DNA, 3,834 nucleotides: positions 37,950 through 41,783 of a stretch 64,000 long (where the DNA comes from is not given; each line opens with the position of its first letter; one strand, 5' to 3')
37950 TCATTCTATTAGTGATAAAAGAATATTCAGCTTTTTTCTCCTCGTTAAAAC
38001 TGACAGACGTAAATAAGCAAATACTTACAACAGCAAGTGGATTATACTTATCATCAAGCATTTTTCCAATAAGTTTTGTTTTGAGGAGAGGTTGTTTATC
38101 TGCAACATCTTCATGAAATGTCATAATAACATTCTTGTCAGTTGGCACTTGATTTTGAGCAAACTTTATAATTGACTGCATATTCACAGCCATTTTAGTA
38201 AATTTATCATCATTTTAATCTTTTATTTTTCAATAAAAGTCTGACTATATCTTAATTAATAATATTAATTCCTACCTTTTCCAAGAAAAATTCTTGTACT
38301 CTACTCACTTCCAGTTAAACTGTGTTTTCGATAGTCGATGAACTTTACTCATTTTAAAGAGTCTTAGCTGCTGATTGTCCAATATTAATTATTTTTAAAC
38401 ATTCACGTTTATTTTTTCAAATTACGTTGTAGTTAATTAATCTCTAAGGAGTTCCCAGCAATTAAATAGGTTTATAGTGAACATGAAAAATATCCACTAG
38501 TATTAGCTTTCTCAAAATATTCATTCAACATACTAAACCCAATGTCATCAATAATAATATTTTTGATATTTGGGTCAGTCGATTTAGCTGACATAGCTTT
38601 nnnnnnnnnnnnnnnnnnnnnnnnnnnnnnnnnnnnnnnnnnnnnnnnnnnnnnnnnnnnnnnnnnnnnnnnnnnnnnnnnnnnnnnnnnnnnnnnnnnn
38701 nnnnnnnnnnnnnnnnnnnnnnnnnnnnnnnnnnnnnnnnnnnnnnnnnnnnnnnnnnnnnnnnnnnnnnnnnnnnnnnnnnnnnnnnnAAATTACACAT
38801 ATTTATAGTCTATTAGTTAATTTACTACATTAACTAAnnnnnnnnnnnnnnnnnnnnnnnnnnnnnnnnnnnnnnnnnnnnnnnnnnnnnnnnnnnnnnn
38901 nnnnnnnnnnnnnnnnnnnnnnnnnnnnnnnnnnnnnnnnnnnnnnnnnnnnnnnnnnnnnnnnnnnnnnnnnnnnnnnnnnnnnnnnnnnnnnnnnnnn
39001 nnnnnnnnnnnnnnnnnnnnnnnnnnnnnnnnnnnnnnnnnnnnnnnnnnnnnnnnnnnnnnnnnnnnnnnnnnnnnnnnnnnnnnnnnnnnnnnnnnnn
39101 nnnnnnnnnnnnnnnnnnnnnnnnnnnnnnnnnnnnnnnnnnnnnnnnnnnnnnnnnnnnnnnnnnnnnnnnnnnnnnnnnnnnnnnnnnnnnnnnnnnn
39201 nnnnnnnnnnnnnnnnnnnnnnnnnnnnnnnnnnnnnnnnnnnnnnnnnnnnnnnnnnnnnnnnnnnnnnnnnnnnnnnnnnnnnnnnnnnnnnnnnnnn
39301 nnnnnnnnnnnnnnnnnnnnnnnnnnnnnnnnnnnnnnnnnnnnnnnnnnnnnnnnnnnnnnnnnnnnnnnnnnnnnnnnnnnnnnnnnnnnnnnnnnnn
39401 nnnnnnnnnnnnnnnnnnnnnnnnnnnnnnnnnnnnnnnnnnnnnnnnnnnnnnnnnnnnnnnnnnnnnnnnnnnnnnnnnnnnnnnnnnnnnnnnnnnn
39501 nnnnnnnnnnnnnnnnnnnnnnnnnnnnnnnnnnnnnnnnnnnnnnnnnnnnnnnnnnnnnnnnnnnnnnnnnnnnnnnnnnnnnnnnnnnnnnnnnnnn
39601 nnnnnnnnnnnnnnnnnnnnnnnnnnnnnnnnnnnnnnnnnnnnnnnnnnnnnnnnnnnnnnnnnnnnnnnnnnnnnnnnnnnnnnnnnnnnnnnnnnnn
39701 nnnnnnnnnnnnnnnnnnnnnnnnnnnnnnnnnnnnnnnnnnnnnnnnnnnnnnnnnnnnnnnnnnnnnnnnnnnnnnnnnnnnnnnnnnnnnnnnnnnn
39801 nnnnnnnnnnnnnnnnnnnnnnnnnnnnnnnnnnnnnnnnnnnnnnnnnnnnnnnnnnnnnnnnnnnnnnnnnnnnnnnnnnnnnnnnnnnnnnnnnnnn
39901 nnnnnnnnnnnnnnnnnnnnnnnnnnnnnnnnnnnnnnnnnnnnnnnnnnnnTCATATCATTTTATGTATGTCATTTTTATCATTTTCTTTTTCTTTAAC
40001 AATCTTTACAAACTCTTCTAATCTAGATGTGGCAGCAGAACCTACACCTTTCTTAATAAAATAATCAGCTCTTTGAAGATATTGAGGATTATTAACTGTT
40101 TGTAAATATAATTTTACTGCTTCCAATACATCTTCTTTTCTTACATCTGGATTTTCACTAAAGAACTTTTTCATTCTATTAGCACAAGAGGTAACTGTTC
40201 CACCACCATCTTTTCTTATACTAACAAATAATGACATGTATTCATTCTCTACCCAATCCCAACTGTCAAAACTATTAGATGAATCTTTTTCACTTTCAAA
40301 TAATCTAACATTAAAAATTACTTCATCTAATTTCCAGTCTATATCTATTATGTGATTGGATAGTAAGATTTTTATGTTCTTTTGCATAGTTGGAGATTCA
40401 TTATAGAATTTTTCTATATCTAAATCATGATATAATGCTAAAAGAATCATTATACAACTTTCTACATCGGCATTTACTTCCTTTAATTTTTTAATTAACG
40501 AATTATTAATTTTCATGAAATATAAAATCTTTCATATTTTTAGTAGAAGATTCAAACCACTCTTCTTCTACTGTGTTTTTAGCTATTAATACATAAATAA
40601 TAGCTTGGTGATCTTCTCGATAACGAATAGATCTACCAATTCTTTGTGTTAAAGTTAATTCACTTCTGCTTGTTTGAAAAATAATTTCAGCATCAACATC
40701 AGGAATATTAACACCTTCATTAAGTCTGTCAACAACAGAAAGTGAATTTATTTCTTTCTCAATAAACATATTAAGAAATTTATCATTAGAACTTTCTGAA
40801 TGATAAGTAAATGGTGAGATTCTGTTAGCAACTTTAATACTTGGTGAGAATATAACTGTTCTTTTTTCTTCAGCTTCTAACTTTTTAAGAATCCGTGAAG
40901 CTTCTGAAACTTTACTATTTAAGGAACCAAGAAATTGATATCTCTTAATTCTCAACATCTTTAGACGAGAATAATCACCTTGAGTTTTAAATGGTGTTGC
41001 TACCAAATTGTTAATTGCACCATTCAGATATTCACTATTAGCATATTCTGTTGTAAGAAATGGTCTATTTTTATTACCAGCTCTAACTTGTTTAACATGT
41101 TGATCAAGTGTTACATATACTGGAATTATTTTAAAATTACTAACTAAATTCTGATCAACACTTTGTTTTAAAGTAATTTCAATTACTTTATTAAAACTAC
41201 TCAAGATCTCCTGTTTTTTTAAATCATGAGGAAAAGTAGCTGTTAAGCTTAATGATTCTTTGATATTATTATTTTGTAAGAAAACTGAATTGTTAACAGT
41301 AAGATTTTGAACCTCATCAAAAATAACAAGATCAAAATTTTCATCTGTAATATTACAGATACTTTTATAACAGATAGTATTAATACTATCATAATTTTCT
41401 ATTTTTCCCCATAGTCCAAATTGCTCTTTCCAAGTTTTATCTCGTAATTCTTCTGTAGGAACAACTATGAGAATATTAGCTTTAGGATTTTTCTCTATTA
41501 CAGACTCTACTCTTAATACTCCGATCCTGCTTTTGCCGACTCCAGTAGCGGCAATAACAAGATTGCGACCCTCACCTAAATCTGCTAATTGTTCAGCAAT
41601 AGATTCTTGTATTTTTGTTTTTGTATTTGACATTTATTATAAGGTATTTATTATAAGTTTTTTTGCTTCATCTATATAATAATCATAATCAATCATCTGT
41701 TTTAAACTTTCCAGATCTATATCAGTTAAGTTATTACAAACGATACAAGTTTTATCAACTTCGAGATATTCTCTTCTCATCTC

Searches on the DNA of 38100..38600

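Call 82: search_rna_families(source=window, start=38100, end=38600, threshold=evalue, max_evalue=1, show_alignments=1)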
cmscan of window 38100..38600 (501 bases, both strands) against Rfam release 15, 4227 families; matches with E-value up to 1: 2.
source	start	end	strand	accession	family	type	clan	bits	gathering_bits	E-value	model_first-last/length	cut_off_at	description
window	38221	38514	-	RF00028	Intron_gpI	Intron;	-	49.7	50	9.5e-12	1-253/253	no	Group I catalytic intron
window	38136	38215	-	RF02304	TtnuCD29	Gene; snRNA; snoRNA; CD-box;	-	27.2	90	0.12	1-78/78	no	Tetrahymena snoRNA TtnuCD29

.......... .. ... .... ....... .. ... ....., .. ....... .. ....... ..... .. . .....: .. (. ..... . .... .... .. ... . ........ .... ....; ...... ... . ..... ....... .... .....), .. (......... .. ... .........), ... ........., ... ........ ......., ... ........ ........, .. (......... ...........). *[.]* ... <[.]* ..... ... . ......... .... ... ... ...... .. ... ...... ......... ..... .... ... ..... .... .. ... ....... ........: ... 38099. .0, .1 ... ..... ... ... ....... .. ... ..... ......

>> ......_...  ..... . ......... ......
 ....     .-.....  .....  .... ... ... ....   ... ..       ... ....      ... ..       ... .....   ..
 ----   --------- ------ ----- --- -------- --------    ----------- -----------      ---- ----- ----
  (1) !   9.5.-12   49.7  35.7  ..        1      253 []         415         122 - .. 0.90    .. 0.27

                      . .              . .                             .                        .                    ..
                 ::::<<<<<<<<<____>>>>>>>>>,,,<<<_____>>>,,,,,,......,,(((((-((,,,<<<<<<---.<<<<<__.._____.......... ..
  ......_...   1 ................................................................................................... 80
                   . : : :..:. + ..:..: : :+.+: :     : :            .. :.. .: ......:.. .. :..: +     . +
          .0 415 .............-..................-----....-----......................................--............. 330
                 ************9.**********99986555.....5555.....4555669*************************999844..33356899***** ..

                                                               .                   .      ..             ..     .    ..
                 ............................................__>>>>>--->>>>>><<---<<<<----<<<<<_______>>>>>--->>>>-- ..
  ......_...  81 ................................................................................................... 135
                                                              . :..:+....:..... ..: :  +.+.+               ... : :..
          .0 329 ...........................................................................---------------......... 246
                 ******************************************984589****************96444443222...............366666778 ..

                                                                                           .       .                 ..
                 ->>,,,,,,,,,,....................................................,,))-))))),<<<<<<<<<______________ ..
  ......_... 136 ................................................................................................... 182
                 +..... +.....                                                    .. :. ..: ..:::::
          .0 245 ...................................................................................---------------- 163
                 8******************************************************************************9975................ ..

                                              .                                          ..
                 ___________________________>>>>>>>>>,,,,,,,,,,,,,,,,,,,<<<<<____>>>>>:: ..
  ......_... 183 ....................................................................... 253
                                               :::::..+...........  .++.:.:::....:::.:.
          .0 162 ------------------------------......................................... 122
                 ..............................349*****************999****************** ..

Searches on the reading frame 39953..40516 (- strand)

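Call 29: search_protein_families(library=phrogs, proteins=[window:39953-40516:-], max_evalue=0.00001)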
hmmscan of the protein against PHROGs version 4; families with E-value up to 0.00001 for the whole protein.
window:39953-40516:- (187 aa): 1 family
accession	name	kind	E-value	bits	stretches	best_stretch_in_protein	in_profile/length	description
phrog_15090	-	unknown function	3.1e-23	83.4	1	1-178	1-165/178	-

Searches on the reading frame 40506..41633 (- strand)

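Call 6: search_protein_families(library=pfam, proteins=[window:40506-41633:-], max_evalue=0.1)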
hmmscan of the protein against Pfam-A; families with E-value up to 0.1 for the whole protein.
window:40506-41633:- (375 aa): 5 families
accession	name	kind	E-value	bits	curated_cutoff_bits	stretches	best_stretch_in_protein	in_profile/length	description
PF04851.21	ResIII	-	2.3e-10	41.1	22.5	1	10-115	9-114/164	Type III restriction enzyme, res subunit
PF00271.37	Helicase_C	-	1.3e-08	35.5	23.5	1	247-338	8-109/110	Helicase conserved C-terminal domain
PF00270.35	DEAD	-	3.7e-08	33.7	26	1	6-67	1-61/167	DEAD/DEAH box helicase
PF13245.12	AAA_19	-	0.0021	18.7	25.1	1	22-115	12-106/134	AAA domain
PF13307.12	Helicase_C_2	-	0.027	15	25.3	0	326-346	128-148/170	Helicase C-terminal domain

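Call 29: search_protein_families(library=phrogs, proteins=[window:40506-41633:-], max_evalue=0.00001)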
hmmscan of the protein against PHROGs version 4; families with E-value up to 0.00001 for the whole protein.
window:40506-41633:- (375 aa): 3 families
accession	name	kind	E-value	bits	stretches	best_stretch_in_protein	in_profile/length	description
phrog_16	-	DNA, RNA and nucleotide metabolism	4.1e-29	102.4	1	14-364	284-621/986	DNA helicase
phrog_2488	-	DNA, RNA and nucleotide metabolism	2.8e-09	37.3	0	11-71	26-91/579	DNA helicase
phrog_62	-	DNA, RNA and nucleotide metabolism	1.5e-06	27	0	244-358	993-1117/1881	DNA helicase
